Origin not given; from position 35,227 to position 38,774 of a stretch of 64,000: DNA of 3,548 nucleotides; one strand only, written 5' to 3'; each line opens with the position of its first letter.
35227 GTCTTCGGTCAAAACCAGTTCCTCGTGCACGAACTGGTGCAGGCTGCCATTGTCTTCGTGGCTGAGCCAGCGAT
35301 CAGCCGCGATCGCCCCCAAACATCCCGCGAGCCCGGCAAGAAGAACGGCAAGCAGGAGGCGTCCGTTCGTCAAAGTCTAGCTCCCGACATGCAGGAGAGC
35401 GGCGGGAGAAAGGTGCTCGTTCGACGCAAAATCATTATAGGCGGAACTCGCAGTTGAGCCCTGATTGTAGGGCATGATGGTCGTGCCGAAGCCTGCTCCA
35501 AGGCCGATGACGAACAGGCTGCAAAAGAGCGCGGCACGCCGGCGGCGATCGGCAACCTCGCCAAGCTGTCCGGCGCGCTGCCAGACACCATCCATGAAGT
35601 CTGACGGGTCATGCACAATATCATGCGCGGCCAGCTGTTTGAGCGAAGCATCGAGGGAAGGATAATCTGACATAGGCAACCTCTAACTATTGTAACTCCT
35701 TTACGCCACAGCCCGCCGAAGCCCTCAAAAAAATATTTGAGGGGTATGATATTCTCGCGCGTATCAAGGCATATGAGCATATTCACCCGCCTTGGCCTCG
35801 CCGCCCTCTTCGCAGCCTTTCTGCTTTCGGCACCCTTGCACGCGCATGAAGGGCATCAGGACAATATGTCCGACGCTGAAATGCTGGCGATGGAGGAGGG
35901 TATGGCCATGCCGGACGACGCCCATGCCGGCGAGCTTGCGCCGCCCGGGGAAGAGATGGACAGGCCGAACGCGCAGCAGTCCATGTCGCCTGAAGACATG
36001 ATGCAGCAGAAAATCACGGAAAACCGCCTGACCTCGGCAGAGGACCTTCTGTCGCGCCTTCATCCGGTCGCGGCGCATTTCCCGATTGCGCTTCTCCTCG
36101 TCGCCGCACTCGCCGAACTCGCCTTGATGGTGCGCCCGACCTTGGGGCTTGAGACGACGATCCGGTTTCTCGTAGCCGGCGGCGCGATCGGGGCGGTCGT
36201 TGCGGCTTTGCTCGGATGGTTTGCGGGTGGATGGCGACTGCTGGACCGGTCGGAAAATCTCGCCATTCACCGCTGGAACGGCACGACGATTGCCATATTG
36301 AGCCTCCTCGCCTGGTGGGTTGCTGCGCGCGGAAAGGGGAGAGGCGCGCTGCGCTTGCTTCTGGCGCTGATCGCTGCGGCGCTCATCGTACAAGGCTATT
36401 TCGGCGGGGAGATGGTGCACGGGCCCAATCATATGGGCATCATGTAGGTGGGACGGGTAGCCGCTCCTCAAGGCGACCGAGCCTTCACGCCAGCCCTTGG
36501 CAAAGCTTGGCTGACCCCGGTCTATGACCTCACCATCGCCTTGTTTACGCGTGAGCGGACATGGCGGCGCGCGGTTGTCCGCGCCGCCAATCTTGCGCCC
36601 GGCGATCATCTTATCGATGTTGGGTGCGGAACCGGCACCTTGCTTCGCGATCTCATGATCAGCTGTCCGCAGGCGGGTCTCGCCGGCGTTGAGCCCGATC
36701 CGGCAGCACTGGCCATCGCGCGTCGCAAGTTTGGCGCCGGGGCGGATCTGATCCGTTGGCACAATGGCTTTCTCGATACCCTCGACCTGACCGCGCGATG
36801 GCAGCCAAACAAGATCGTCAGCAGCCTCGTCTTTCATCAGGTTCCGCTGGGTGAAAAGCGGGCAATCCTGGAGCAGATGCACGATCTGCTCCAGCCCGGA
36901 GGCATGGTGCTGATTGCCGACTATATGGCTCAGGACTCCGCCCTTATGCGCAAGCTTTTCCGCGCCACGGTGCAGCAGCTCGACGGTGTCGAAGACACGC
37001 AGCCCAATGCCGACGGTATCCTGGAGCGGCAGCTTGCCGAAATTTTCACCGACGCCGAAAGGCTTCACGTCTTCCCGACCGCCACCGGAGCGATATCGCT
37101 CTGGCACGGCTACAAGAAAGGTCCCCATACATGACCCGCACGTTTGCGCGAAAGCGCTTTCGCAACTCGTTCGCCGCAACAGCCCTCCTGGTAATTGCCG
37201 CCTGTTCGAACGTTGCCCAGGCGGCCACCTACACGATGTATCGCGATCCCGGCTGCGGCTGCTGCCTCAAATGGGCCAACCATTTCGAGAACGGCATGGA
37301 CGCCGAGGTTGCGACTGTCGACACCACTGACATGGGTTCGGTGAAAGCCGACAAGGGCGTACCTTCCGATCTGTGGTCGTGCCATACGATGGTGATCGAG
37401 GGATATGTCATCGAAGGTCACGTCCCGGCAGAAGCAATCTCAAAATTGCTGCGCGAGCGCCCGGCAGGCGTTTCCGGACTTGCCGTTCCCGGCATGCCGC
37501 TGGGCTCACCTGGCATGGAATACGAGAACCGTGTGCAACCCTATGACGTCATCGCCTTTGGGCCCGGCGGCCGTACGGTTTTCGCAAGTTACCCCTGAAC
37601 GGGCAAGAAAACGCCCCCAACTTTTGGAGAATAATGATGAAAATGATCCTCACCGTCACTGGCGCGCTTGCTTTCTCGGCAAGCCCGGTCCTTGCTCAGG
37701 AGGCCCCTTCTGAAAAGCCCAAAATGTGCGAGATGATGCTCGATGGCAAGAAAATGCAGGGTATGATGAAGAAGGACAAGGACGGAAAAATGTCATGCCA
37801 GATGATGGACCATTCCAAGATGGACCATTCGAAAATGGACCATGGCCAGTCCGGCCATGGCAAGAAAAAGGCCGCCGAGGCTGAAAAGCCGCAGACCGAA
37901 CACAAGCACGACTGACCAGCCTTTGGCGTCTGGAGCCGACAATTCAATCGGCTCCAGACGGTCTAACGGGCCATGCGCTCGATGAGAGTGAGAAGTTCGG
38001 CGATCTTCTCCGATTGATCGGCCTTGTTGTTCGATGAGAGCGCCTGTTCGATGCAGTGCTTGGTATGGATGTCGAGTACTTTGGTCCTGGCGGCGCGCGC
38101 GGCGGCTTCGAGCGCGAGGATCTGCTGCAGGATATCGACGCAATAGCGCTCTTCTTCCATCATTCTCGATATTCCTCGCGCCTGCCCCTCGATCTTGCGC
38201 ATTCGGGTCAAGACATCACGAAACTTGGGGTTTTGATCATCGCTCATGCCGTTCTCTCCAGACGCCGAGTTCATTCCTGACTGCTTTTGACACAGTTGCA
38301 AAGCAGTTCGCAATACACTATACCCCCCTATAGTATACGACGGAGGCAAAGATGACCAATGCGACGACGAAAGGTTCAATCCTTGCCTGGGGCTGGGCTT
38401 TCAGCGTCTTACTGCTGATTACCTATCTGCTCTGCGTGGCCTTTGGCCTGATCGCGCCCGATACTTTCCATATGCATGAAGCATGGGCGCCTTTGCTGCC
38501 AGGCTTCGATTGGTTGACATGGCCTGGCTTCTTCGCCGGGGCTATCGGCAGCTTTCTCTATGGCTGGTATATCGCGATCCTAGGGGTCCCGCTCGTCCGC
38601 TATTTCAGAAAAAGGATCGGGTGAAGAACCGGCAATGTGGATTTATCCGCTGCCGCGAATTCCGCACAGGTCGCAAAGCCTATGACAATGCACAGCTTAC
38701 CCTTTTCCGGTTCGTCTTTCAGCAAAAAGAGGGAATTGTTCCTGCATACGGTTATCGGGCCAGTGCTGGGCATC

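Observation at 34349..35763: CnrYXH-like anti-sigma/sensor/ECF sigma module wired to copAB through three identical-architecture promoters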

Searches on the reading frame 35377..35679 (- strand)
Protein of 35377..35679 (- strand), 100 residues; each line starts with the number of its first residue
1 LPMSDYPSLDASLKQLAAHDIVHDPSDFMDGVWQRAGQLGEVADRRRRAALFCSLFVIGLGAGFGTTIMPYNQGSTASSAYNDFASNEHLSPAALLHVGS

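Call 4: search_protein_families(library=pfam, proteins=[window:35377-35679:-], max_evalue=0.01)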
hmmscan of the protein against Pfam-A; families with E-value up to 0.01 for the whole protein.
window:35377-35679:- (100 aa): 0 families

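Call 7: search_solved_structures(query=window:35377-35679:-, max_evalue=10, show_alignments=2)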
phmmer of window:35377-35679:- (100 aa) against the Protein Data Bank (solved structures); distinct sequences matched with E-value up to 10: 3.
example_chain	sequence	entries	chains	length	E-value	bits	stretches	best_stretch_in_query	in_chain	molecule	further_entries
3vpg_A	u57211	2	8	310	0.43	13.7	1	8-46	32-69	L-lactate dehydrogenase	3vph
2e37_A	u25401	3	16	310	0.43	13.7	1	8-46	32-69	L-lactate dehydrogenase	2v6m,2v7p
4a73_A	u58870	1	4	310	0.43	13.7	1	8-46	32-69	L-LACTATE DEHYDROGENASE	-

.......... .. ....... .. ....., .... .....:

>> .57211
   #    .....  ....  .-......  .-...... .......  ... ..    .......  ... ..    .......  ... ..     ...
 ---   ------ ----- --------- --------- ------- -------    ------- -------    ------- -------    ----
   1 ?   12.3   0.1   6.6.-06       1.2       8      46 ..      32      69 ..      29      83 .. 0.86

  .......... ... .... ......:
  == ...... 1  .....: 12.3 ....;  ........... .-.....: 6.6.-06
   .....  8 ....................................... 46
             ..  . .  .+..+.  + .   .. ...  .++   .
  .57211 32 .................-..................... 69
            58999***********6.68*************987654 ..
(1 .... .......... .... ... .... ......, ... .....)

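Call 9: search_protein_families(library=ncbifam, proteins=[window:35377-35679:-], max_evalue=0.01)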
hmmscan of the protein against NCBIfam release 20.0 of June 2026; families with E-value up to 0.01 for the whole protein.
window:35377-35679:- (100 aa): 0 families

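Call 65: search_solved_structures(query=A3, max_evalue=10, show_alignments=2)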
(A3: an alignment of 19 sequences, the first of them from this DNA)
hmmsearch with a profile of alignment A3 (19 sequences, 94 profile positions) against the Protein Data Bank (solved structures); distinct sequences matched with E-value up to 10: 4.
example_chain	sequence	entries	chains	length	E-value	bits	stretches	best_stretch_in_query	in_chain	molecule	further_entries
7q21_C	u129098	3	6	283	0.7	13.1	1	42-81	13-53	Cytochrome bc1 complex cytochrome c subunit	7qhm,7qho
9i6b_A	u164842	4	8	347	0.71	13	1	7-87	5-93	Mitochondrial import receptor subunit (Tom40)-like protein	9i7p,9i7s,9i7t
3jcu_Q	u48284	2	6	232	0.81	12.9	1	27-72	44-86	Oxygen-evolving enhancer protein 3, chloroplastic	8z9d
3fpv_A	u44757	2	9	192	9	9.5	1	34-75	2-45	Extracellular haem-binding protein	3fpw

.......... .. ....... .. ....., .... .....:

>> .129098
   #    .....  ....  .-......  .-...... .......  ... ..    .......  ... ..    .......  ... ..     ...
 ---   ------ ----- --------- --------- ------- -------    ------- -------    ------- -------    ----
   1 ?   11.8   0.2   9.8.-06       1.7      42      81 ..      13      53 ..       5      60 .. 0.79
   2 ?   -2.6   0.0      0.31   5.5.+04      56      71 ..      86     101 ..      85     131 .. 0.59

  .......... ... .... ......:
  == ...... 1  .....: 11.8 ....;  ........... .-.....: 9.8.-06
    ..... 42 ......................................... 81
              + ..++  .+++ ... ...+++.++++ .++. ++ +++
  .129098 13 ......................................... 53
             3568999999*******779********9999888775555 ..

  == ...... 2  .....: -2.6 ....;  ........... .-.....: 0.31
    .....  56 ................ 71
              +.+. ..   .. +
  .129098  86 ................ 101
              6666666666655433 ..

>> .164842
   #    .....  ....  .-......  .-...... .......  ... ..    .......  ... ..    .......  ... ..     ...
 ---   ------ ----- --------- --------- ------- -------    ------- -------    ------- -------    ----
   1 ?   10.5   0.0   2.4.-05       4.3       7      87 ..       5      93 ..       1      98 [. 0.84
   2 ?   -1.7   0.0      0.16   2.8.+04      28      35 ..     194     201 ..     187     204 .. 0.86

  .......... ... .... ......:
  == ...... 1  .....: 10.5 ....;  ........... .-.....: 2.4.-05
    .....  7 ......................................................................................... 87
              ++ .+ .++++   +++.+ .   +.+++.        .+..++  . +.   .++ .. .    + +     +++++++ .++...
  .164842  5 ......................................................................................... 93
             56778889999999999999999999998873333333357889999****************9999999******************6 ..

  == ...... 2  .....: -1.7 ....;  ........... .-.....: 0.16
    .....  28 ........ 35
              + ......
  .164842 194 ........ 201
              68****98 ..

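Call 71: find_homologous_proteins(query=window:35380-35673:-, max_evalue=0.001)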
Query seq(98 aa) (98 aa): 61 proteins with E <= 0.001 among 65 candidates.
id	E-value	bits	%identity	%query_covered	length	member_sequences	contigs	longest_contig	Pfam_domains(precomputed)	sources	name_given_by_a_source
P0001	6.9e-56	204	97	100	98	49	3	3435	-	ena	-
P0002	1.1e-47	177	83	100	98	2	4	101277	-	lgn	-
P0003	6.7e-46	172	86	100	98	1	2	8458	-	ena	-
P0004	4.6e-45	169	85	100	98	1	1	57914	-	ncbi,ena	-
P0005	4.8e-45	169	85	100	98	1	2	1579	-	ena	-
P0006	8.8e-45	168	80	99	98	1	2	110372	-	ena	-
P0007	2.4e-39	151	99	73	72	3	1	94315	-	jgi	jgi:hypothetical protein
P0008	2.2e-38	148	95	74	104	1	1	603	-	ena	-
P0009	1.7e-37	145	73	98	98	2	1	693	-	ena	-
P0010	1.2e-36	142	74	98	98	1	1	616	-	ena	-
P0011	9.2e-36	139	68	99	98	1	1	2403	-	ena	-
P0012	2.6e-33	131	66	99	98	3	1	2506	-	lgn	-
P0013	3.3e-33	131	65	99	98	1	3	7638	-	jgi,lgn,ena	jgi:hypothetical protein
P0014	2.3e-32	128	63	99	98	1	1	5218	-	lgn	-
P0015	2.6e-32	128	65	98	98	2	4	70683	-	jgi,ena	-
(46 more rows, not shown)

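Call 86: search_protein_representatives(alignment_id=A6)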
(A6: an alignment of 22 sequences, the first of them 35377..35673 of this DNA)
Query: 22 sequences, 98 profile positions. Proteins with E-value up to 0.001 (for the whole library): 57; up to 1e-10: 41; up to 1e-30: 3. The best 57 are listed.
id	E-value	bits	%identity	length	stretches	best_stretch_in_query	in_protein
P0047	4.8e-35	135.4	-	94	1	1-98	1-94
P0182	1.2e-33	130.9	-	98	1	1-97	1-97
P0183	1.4e-33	130.7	-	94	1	1-97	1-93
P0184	2.0e-29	117.4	-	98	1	1-96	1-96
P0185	5.8e-29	115.9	-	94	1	1-98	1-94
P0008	7.3e-29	115.6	-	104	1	24-97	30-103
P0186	2.6e-27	110.6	-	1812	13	10-41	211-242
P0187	1.9e-25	104.6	-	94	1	1-97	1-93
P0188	2.2e-25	104.4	-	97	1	1-97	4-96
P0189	3.8e-25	103.7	-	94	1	1-94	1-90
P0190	5.9e-21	90.2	-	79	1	1-62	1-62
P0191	8.6e-21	89.7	-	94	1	3-97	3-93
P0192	5.8e-20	87.0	-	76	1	20-96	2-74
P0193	4.4e-19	84.2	-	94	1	3-97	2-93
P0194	4.9e-19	84.1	-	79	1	1-59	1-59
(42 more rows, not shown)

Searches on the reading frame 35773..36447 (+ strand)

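Call 4: search_protein_families(library=pfam, proteins=[window:35773-36447:+], max_evalue=0.01)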
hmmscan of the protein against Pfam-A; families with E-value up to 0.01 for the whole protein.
window:35773-36447:+ (224 aa): 2 families
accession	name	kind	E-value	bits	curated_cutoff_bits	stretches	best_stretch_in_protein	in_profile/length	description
PF09990.14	DUF2231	-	4.5e-09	36.9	26.4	1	96-215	4-130/139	Predicted membrane protein (DUF2231)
PF19728.4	DUF6220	-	0.002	18.8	29.8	1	158-209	11-62/66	Family of unknown function (DUF6220)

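Call 9: search_protein_families(library=ncbifam, proteins=[window:35773-36447:+], max_evalue=0.01)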
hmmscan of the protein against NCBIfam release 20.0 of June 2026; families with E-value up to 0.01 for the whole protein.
window:35773-36447:+ (224 aa): 0 families

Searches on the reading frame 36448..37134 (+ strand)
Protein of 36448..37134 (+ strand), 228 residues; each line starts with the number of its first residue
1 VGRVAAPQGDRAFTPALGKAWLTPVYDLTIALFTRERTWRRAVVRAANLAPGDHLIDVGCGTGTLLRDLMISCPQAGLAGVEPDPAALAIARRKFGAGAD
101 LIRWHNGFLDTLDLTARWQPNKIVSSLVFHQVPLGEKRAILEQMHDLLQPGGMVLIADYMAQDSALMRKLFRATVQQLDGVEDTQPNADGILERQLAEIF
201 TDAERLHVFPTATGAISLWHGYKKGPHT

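Call 4: search_protein_families(library=pfam, proteins=[window:36448-37134:+], max_evalue=0.01)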
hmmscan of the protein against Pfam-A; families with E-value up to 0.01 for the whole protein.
window:36448-37134:+ (228 aa): 12 families
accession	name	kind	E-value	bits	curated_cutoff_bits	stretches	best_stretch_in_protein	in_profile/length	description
PF08242.18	Methyltransf_12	-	2.9e-12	47.6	30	1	56-154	1-98/98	Methyltransferase domain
PF13649.12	Methyltransf_25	-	4.2e-12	47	27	1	56-152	2-97/97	Methyltransferase domain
PF13489.12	Methyltransf_23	-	1.4e-10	41.6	27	1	35-168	5-128/164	Methyltransferase domain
PF13847.12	Methyltransf_31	-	4.6e-09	36.6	27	1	51-169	3-117/145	Methyltransferase domain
PF08241.18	Methyltransf_11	-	6.7e-08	33.5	21.2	1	56-156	1-95/95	Methyltransferase domain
PF05175.20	MTS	-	5.4e-05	23.3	23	1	52-173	32-156/170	Methyltransferase small domain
PF01209.24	Ubie_methyltran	-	6.1e-05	22.9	20.1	1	33-172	29-167/233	ubiE/COQ5 methyltransferase family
PF02353.26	CMAS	-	7.3e-05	22.7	27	1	41-164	52-172/273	Mycolic acid cyclopropane synthetase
PF00891.24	Methyltransf_2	-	0.0003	20.6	22.3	1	41-163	52-171/210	O-methyltransferase domain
PF01795.25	Methyltransf_5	-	0.0013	18.7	27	0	43-111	12-80/309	MraW methylase family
PF05401.17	NodS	-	0.0016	18.8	24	1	55-155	47-143/201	Nodulation protein S (NodS)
PF02636.23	Methyltransf_28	-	0.0083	16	23.3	0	137-177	168-205/249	Putative S-adenosyl-L-methionine-dependent methyltransferase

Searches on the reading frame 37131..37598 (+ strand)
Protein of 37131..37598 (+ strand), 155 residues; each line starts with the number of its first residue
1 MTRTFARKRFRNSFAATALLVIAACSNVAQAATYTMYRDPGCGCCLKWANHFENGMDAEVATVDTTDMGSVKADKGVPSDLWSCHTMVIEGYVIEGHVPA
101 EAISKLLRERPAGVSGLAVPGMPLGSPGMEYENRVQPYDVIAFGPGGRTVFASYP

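Call 4: search_protein_families(library=pfam, proteins=[window:37131-37598:+], max_evalue=0.01)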
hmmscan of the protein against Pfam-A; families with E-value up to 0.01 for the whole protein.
window:37131-37598:+ (155 aa): 1 family
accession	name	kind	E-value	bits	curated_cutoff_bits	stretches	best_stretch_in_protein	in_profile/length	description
PF04214.18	DUF411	-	6.8e-27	93.4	27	1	81-129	1-48/48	Protein of unknown function, DUF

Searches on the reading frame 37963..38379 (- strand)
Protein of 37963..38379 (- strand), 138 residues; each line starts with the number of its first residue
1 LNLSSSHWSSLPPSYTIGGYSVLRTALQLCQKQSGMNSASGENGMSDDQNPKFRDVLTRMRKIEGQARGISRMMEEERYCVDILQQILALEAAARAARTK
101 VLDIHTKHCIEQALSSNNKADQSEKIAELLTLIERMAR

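Call 54: search_protein_families(library=pfam, proteins=[window:37963-38379:-], max_evalue=0.001)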
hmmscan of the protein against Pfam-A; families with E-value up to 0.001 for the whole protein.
window:37963-38379:- (138 aa): 1 family
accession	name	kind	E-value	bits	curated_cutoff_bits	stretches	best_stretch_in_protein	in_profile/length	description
PF02583.22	Trns_repr_metal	-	7.7e-24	84.3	22.8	1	54-134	3-77/78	Metal-sensitive transcriptional repressor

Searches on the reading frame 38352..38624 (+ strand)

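Call 54: search_protein_families(library=pfam, proteins=[window:38352-38624:+], max_evalue=0.001)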
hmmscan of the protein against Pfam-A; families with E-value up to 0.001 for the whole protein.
window:38352-38624:+ (90 aa): 1 family
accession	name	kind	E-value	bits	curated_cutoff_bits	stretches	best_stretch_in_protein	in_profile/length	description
PF18926.5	DUF5676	-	8.2e-06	27.1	27.6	1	11-77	3-74/82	2TM family of unknown function (DUF5676)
